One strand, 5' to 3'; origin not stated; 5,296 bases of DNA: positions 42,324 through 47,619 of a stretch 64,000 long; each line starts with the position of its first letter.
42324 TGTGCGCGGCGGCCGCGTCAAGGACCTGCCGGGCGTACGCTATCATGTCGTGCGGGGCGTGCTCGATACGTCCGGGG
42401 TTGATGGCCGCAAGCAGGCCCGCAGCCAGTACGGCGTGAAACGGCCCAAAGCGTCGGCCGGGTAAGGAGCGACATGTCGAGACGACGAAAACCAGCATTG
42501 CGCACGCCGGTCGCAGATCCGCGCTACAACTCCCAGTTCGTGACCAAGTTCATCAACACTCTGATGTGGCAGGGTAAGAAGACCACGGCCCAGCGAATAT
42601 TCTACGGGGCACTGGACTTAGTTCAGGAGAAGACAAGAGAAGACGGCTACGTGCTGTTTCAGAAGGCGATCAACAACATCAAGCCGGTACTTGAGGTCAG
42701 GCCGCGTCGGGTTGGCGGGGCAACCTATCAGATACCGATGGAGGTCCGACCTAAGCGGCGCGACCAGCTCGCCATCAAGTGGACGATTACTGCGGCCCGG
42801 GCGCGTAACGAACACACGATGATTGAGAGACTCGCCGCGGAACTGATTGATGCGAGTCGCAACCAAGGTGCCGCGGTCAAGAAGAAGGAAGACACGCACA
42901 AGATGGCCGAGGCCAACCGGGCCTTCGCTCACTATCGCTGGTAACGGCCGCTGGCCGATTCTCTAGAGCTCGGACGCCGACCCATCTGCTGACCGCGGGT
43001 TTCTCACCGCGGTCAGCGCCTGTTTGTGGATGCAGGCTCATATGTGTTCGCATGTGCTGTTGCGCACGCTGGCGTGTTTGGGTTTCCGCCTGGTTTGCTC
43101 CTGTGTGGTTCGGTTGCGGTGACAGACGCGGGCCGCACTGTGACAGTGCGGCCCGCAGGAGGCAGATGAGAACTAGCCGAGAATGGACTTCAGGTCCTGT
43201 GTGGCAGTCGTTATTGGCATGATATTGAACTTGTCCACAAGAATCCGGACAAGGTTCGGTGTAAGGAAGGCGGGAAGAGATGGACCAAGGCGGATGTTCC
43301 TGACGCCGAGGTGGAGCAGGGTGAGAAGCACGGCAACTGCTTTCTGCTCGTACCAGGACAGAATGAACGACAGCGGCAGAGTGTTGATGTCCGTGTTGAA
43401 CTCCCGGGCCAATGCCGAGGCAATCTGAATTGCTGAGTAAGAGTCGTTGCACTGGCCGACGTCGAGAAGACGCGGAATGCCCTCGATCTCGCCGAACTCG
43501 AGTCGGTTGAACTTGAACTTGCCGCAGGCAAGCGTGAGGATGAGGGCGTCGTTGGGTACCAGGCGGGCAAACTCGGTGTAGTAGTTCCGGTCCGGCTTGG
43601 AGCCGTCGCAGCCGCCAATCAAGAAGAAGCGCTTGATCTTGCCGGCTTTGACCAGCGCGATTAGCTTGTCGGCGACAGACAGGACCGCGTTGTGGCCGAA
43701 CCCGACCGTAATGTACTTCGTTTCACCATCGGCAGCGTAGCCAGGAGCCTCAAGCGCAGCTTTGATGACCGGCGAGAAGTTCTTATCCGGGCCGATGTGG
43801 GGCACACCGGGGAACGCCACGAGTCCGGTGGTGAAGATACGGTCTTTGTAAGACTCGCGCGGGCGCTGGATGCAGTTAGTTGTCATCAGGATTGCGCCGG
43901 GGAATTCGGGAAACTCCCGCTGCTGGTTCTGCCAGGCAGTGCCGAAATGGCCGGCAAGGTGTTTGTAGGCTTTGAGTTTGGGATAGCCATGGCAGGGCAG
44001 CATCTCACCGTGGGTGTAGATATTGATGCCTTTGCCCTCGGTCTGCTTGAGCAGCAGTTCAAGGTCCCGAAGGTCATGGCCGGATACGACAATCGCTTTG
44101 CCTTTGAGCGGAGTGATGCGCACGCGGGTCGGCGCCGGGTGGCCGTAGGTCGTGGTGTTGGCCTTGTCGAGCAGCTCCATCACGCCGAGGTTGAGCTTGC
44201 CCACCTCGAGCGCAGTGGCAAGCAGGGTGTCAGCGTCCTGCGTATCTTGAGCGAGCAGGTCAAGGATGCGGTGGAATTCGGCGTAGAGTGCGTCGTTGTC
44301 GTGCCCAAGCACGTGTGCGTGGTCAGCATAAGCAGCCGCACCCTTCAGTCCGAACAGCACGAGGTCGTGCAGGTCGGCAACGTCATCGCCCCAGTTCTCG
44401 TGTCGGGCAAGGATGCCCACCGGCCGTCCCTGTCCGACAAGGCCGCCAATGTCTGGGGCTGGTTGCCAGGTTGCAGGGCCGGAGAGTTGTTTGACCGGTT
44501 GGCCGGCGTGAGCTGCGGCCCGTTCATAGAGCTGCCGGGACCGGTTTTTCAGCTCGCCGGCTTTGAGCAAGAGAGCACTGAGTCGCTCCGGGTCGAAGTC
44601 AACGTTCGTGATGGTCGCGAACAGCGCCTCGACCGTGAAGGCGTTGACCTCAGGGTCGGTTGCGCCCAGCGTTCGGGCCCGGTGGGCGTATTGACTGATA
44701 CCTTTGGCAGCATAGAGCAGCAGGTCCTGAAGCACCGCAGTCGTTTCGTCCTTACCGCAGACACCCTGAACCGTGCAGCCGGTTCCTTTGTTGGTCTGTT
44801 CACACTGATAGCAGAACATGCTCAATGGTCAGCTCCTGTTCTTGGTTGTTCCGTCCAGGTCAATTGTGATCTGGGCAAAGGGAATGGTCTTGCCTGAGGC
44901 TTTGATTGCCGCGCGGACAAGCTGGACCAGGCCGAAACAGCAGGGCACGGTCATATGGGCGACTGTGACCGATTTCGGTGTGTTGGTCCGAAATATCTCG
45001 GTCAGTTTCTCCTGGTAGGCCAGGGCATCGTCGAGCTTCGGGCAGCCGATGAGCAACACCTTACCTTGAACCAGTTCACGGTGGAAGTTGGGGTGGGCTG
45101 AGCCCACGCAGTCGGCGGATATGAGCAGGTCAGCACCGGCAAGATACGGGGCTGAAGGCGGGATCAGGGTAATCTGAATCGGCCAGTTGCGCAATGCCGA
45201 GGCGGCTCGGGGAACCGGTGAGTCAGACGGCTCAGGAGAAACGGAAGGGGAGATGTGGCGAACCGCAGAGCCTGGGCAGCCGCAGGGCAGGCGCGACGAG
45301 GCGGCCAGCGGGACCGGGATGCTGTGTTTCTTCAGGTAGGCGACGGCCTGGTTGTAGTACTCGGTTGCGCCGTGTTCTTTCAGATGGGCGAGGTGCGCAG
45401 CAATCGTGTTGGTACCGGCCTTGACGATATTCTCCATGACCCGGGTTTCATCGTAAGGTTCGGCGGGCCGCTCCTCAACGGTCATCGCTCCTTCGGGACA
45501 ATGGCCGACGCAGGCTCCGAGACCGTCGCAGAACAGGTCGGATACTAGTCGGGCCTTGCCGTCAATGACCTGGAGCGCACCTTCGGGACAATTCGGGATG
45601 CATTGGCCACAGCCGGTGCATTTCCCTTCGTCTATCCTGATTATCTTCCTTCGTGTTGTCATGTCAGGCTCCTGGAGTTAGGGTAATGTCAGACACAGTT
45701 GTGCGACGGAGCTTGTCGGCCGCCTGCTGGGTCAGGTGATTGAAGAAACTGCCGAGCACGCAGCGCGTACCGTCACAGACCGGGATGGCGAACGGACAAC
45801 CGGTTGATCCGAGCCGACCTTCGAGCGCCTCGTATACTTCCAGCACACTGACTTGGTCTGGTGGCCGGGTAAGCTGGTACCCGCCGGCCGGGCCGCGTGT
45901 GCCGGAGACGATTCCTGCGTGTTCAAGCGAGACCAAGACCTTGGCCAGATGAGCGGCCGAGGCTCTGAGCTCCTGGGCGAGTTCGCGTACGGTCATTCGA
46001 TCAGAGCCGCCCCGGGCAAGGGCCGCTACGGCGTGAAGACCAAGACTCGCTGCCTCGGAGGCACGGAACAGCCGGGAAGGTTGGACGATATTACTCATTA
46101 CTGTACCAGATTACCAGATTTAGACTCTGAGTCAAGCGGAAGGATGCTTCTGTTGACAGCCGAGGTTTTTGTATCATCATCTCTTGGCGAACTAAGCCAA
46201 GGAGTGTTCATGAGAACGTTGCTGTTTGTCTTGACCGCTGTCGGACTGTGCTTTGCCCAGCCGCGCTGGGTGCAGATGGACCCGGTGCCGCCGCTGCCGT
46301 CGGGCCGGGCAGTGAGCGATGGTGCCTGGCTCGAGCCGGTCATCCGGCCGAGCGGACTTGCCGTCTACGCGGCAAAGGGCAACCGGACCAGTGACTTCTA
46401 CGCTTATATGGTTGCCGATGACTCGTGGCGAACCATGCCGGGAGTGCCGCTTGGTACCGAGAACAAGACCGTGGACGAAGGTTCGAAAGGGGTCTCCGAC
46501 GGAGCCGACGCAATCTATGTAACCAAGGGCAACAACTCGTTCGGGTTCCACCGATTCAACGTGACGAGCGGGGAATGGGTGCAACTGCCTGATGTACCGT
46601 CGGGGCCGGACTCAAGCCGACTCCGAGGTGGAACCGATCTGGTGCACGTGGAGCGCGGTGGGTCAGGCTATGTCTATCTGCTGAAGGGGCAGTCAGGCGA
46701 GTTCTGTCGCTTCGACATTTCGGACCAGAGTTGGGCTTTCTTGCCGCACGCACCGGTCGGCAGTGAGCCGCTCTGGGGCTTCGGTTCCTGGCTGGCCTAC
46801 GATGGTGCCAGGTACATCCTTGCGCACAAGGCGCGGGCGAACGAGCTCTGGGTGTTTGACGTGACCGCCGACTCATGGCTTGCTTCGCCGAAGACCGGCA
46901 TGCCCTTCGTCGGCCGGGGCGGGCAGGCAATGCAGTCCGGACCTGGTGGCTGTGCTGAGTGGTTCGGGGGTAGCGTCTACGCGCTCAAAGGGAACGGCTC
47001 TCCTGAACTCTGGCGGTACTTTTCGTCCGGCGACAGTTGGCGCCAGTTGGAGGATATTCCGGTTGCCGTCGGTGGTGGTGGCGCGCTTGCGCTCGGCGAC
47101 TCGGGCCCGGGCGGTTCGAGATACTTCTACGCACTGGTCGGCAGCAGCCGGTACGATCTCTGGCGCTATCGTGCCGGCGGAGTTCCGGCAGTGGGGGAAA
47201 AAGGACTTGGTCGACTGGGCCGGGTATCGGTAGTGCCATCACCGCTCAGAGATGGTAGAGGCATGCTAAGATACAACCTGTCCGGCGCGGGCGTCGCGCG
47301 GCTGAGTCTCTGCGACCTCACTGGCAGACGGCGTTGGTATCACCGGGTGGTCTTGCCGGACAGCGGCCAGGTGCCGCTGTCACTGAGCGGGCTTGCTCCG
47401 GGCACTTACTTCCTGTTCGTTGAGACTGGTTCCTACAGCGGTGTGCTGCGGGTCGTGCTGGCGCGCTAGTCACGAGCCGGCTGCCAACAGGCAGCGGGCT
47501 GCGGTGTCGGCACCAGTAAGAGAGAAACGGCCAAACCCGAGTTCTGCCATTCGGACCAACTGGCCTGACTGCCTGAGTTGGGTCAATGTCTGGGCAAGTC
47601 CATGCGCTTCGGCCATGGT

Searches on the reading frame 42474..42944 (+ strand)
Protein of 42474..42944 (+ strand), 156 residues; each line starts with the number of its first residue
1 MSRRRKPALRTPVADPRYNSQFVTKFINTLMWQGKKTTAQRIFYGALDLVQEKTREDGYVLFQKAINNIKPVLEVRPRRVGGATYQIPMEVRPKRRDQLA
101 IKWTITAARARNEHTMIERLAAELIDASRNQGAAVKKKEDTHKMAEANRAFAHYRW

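Call 46: search_protein_families(library=pfam, proteins=[window:42474-42944:+], max_evalue=0.001)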
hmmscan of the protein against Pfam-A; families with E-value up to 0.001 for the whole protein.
window:42474-42944:+ (156 aa): 1 family
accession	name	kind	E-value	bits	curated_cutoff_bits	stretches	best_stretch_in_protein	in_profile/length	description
PF00177.27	Ribosomal_S7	-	1.7e-62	209.8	24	1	3-149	2-148/148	Ribosomal protein S7p/S5e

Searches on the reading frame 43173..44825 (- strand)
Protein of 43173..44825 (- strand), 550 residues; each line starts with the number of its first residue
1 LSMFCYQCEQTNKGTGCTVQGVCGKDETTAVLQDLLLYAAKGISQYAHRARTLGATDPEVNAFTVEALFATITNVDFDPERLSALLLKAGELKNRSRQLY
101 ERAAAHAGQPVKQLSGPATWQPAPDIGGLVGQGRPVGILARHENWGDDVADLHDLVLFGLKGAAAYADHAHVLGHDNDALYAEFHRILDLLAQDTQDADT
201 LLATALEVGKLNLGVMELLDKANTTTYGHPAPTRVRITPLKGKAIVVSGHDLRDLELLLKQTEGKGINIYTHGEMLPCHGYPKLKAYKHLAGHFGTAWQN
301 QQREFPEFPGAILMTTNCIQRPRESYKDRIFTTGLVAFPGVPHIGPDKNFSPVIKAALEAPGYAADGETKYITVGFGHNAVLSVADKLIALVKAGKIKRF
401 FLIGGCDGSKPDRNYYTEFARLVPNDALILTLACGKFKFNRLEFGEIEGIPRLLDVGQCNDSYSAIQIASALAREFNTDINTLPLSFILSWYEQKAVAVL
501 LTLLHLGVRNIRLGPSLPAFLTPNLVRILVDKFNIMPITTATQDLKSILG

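Call 46: search_protein_families(library=pfam, proteins=[window:43173-44825:-], max_evalue=0.001)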
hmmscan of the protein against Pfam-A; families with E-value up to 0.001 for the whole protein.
window:43173-44825:- (550 aa): 1 family
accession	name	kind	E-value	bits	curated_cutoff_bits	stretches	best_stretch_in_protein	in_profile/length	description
PF03063.25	Prismane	-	2.6e-163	544.8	27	1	3-546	1-513/513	Prismane/CO dehydrogenase family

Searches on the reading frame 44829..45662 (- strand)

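Call 46: search_protein_families(library=pfam, proteins=[window:44829-45662:-], max_evalue=0.001)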
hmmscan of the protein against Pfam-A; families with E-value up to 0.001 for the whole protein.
window:44829-45662:- (277 aa): 9 families
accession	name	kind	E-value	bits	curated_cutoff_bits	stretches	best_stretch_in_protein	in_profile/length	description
PF00037.32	Fer4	-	1.4e-11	44.1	21.1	1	9-30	2-23/24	4Fe-4S binding domain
PF13237.11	Fer4_10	-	1.2e-09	38.4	25.5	1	8-56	2-53/53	4Fe-4S dicluster domain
PF12837.12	Fer4_6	-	1.9e-08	34.3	25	1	7-30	1-24/24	4Fe-4S binding domain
PF12838.12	Fer4_7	-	2.8e-08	34.5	27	1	5-29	28-52/52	4Fe-4S dicluster domain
PF13187.11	Fer4_9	-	1.1e-07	32.2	27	1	14-60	1-52/52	4Fe-4S dicluster domain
PF14697.11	Fer4_21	-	7.8e-07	29.6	35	1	9-61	2-58/59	4Fe-4S dicluster domain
PF12797.12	Fer4_2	-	7e-06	26.1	24.5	1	7-27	2-22/22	4Fe-4S binding domain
PF13484.11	Fer4_16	-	8.1e-06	27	30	0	14-31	1-18/66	4Fe-4S double cluster binding domain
PF13459.11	Fer4_15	-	2.7e-05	25.2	22.4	1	8-40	1-33/66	4Fe-4S single cluster domain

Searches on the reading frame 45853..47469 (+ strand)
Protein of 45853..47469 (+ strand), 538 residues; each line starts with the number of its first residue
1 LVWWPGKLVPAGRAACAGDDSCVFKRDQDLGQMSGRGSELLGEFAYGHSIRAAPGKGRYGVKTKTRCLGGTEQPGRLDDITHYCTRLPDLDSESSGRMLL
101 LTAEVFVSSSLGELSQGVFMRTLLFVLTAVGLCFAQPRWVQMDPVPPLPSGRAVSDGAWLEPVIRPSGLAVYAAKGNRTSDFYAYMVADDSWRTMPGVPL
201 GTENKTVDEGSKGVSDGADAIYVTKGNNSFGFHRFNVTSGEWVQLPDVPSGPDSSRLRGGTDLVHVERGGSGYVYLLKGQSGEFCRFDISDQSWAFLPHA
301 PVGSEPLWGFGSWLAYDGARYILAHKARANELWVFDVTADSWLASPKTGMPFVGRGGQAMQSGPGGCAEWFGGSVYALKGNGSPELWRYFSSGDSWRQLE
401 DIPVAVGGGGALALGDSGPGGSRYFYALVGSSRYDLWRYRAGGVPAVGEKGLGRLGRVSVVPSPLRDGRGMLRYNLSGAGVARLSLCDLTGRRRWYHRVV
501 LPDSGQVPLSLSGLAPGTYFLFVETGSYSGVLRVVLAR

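Call 46: search_protein_families(library=pfam, proteins=[window:45853-47469:+], max_evalue=0.001)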
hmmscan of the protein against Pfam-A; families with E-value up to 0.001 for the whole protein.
window:45853-47469:+ (538 aa): 5 families
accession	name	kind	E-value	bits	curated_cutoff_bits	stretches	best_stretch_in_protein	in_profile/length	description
PF13964.12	Kelch_6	-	5.4e-07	29.8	25.3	0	217-249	11-47/50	Kelch motif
PF13418.12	Kelch_4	-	2.1e-06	28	21.6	0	233-250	32-49/49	Galactose oxidase, central domain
PF13415.12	Kelch_3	-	1.1e-05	25.9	22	0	328-352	16-40/48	Galactose oxidase, central domain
PF24681.1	Kelch_KLHDC2_KLHL20_DRC7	-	2.9e-05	23.9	50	0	282-400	79-195/221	KLHDC2/KLHL20/DRC7 Kelch-repeats domain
PF24981.1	Beta-prop_ATRN-LZTR1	-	0.00014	21.6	50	0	326-401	11-84/289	Attractin/LZTR1 beta-propeller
